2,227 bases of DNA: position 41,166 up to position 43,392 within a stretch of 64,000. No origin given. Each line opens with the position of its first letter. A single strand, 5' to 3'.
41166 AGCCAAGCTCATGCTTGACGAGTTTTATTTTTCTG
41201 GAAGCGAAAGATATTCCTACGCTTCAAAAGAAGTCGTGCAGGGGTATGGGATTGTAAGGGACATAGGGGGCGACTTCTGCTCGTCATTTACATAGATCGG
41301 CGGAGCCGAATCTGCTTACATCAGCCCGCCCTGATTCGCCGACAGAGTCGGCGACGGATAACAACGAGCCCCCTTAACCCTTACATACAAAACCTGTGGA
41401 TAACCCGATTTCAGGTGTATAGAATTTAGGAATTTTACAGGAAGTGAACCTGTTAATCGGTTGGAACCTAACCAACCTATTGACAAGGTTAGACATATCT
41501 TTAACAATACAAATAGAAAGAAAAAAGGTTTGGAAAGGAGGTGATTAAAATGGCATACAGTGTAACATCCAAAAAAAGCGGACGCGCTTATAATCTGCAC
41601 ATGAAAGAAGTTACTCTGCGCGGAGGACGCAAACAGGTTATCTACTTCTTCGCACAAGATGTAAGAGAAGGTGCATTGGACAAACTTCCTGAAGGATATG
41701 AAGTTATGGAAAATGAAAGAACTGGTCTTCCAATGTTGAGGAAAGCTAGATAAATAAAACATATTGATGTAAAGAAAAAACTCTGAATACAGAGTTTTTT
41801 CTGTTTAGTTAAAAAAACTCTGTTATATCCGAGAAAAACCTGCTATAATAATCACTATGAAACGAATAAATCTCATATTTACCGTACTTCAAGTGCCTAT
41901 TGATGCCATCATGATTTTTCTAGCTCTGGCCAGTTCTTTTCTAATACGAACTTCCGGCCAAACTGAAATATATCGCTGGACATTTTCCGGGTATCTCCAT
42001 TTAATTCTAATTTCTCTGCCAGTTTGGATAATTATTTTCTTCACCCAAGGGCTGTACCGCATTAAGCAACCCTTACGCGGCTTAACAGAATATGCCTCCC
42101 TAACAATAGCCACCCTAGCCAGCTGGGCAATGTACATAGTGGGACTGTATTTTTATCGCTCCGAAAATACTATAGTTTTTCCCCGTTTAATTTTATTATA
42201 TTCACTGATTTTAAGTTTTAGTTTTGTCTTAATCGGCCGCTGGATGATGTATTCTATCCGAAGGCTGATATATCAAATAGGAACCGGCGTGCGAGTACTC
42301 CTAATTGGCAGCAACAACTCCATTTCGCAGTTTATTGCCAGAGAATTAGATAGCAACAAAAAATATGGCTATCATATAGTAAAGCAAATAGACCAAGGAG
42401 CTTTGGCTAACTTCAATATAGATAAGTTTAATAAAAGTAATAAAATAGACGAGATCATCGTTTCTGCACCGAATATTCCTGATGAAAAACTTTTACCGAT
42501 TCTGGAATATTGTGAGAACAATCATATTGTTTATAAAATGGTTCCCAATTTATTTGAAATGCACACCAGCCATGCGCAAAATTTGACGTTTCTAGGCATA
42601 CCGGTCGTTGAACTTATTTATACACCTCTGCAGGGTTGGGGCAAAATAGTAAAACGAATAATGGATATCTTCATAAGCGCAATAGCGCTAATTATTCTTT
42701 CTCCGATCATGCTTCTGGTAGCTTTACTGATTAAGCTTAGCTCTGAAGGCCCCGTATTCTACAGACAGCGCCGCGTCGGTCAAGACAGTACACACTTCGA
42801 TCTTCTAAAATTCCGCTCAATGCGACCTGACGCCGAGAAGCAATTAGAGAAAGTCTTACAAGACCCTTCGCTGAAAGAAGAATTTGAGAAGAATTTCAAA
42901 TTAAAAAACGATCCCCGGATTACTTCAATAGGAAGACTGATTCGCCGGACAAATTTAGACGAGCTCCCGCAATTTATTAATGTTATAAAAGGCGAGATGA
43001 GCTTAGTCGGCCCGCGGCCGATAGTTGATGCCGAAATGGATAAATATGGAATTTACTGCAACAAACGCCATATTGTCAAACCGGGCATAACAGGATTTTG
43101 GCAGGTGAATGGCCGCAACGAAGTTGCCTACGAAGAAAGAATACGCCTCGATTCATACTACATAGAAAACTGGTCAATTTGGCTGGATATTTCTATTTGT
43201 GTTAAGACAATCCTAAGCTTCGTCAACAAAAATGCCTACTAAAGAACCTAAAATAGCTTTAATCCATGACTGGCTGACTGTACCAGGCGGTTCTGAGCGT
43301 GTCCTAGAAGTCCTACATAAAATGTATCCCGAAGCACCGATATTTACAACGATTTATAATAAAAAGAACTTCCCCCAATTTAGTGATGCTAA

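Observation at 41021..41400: GC-rich, highly structured ~380-nt intergenic element upstream of uvrB containing a G-quadruplex motif locked inside a perfect 8-bp stem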

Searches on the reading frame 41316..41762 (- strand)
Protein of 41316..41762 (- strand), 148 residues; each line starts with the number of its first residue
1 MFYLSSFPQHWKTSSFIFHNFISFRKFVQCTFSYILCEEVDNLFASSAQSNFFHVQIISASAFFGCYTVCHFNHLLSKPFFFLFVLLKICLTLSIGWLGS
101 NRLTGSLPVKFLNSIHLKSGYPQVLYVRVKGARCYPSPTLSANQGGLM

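Call 10: search_protein_families(library=pfam, proteins=[window:41316-41762:-], max_evalue=0.01)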
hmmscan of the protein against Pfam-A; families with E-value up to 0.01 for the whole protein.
window:41316-41762:- (148 aa): 0 families

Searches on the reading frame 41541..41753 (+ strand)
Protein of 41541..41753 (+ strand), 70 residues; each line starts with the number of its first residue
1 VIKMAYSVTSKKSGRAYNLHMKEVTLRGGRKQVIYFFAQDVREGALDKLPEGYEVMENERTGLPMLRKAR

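Call 10: search_protein_families(library=pfam, proteins=[window:41541-41753:+], max_evalue=0.01)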
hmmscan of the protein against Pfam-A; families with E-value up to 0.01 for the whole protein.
window:41541-41753:+ (70 aa): 0 families
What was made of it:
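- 41480..41753 (+): Context: the small gene's own promoter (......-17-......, 41480-41508) and the 67-aa gene (ATG 41550-41753). Insert (a) is therefore not its leader. The gene has no Pfam family (call 10).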

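Call 31: find_encoding_contigs(protein=window:41550-41753:+, flank=3000, max_places=10)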
Protein window:41550-41753:+ (67 aa): 1 contig read that carries it; 1 place shown.
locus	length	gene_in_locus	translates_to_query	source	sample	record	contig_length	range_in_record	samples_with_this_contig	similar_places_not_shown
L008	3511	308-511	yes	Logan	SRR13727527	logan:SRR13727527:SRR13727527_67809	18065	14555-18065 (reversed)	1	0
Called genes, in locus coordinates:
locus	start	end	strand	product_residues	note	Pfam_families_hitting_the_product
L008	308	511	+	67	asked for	-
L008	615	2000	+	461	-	PF02397:Bac_transf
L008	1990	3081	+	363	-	PF13439:Glyco_transf_4, PF00534:Glycos_transf_1, PF13692:Glyco_trans_1_4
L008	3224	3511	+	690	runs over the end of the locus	PF02518:HATPase_c, PF00204:DNA_gyraseB, PF01751:Toprim, PF00986:DNA_gyraseB_C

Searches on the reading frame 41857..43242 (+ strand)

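Call 10: search_protein_families(library=pfam, proteins=[window:41857-43242:+], max_evalue=0.01)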
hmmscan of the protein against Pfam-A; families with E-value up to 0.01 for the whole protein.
window:41857-43242:+ (461 aa): 2 families
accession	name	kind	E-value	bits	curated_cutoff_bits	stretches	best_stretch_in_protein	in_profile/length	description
PF02397.22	Bac_transf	-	4.3e-71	238.6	27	1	266-456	1-178/179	Bacterial sugar transferase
PF13727.12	CoA_binding_3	-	9.9e-05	22.9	25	1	65-224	4-169/175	CoA-binding domain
